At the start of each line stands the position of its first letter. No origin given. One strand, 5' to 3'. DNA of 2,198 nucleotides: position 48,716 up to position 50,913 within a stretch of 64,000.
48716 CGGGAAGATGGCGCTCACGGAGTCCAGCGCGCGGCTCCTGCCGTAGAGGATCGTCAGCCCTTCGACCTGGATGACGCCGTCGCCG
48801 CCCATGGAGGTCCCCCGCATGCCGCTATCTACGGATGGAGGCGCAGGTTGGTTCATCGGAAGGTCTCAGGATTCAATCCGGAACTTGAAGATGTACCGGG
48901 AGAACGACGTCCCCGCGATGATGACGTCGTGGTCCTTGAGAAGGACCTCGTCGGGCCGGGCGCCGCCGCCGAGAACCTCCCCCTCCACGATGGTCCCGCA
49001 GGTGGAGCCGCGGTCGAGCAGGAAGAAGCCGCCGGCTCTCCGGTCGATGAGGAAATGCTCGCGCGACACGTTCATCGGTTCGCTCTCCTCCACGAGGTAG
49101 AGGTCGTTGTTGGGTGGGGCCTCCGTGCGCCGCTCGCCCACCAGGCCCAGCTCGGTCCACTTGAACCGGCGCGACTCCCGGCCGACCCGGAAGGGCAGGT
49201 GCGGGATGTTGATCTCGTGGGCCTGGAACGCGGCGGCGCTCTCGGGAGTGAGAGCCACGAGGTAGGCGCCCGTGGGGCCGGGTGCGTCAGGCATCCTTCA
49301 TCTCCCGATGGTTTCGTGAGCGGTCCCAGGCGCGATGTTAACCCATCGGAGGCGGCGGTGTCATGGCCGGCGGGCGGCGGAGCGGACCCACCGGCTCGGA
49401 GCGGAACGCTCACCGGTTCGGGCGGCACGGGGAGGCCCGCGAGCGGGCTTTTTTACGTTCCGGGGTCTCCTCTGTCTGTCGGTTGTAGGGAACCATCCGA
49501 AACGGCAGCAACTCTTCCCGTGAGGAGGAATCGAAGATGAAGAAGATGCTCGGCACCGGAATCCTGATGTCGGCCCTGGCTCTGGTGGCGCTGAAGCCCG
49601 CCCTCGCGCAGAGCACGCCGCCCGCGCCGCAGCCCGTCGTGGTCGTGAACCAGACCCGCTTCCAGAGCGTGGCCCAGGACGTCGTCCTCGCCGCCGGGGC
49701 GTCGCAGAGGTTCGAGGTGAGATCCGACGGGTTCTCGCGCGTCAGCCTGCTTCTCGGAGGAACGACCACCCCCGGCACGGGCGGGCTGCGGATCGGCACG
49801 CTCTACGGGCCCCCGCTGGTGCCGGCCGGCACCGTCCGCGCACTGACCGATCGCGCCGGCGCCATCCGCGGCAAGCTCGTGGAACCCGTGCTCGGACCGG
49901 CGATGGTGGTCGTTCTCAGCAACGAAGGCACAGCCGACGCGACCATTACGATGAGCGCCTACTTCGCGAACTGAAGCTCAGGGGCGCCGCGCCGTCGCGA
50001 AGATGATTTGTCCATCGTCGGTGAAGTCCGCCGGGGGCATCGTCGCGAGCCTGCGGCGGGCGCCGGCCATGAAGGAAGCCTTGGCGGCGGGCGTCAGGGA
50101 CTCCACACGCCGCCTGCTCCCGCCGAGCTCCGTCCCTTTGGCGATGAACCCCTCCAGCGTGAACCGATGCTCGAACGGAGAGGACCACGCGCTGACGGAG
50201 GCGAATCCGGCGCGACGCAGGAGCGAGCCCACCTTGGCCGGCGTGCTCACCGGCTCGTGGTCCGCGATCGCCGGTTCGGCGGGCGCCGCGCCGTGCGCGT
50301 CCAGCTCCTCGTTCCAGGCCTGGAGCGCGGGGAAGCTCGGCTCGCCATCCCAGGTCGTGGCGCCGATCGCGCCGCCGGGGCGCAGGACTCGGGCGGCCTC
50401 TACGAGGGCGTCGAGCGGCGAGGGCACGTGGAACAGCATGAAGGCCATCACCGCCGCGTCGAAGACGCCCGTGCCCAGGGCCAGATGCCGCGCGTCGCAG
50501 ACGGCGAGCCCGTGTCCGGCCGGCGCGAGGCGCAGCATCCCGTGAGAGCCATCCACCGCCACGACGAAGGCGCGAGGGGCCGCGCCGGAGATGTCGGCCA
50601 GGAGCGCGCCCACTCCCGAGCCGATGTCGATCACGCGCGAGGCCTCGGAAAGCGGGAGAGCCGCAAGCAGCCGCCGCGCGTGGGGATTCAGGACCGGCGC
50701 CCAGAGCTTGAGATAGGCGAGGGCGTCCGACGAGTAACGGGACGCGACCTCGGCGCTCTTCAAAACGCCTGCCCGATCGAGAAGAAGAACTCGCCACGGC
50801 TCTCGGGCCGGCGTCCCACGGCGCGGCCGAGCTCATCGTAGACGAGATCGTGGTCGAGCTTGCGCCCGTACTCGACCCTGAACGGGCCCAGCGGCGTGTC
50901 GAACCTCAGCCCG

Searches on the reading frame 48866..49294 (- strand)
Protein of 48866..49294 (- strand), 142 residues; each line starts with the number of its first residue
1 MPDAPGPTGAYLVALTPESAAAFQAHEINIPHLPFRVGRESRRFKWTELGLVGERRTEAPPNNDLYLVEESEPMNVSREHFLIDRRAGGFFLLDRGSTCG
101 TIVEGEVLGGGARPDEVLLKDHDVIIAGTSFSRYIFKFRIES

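Call 27: search_protein_families(library=pfam, proteins=[window:48866-49294:-], max_evalue=0.001)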
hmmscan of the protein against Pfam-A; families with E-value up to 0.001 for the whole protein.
window:48866-49294:- (142 aa): 1 family
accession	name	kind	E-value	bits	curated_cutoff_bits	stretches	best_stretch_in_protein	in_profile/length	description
PF00498.31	FHA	-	6.2e-08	33.4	20.7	1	61-126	7-65/67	FHA domain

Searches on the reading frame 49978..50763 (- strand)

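Call 27: search_protein_families(library=pfam, proteins=[window:49978-50763:-], max_evalue=0.001)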
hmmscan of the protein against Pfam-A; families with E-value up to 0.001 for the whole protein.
window:49978-50763:- (261 aa): 7 families
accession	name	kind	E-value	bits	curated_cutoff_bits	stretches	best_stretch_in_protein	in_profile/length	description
PF08241.18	Methyltransf_11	-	7.9e-15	55.7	21.2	1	45-133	1-93/95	Methyltransferase domain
PF13649.12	Methyltransf_25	-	2.7e-12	47.6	27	1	44-131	1-97/97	Methyltransferase domain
PF13489.12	Methyltransf_23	-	1.9e-10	41.2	27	1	31-191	12-163/164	Methyltransferase domain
PF08242.18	Methyltransf_12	-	7.2e-09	36.7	30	1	45-132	1-97/98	Methyltransferase domain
PF13847.12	Methyltransf_31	-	1.3e-06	28.6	27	1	39-185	2-144/145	Methyltransferase domain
PF01209.24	Ubie_methyltran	-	0.0005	19.9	20.1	0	40-133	47-149/233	ubiE/COQ5 methyltransferase family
PF05175.20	MTS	-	0.00099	19.2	23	0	30-80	21-71/170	Methyltransferase small domain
